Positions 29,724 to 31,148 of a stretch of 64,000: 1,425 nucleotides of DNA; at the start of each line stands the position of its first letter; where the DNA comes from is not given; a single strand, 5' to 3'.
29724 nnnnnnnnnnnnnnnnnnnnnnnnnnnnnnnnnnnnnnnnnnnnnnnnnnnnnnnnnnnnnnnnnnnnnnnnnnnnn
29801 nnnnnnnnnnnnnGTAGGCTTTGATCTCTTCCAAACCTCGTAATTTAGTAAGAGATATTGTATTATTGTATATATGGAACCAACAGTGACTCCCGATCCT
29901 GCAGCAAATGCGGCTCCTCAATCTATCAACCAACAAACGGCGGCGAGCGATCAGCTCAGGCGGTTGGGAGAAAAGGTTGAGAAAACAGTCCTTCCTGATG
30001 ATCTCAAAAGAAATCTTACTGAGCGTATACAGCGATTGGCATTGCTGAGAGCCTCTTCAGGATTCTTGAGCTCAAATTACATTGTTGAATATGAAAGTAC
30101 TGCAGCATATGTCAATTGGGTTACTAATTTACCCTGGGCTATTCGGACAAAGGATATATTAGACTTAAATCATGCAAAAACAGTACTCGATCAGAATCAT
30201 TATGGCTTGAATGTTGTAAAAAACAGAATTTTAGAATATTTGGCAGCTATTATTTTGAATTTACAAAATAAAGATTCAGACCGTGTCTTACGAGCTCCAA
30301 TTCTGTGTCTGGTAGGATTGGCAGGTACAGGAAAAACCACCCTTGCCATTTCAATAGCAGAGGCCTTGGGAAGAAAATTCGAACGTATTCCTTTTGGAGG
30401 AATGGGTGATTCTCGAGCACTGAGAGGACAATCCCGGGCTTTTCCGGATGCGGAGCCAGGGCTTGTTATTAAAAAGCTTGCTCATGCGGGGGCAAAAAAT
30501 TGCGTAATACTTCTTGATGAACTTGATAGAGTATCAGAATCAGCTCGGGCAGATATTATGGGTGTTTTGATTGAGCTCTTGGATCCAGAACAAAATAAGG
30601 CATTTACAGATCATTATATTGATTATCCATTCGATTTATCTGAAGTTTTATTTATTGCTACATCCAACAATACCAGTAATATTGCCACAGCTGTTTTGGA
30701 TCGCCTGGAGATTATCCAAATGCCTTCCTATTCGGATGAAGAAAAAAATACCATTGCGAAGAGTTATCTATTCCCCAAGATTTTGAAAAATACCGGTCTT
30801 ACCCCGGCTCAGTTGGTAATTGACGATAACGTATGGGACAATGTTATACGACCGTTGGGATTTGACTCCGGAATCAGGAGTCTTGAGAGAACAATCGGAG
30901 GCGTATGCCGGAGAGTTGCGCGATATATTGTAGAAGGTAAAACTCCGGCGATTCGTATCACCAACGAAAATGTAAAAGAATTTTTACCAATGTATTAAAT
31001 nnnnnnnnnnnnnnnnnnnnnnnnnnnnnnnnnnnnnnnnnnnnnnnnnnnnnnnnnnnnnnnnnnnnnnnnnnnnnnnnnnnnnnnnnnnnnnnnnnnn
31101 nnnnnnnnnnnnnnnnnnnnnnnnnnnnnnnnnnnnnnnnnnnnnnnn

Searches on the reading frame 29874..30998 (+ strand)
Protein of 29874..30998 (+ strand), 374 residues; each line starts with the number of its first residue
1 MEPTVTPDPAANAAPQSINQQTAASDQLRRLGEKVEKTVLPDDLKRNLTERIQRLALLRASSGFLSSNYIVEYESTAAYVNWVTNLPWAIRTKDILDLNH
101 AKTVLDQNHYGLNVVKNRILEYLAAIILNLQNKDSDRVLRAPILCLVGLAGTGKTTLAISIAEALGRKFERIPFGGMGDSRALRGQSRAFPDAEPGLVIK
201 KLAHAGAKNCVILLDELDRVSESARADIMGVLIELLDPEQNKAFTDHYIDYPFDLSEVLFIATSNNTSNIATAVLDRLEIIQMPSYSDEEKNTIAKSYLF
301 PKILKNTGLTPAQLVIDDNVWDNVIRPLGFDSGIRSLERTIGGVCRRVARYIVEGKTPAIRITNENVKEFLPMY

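Call 61: search_protein_families(library=pfam, proteins=[window:29874-30998:+], max_evalue=0.00001)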
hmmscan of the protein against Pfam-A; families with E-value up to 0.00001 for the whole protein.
window:29874-30998:+ (374 aa): 3 families
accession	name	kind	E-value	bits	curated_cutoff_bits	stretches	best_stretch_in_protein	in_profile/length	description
PF00004.35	AAA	-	8.3e-19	68.8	21.2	1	144-282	1-127/131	ATPase family associated with various cellular activities (AAA)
PF22667.2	Lon_lid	-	6.6e-12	45.3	27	1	305-356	1-52/57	Lon protease AAA+ ATPase lid domain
PF07728.20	AAA_5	-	2.3e-09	37.8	22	1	144-274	2-135/139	AAA domain (dynein-related subfamily)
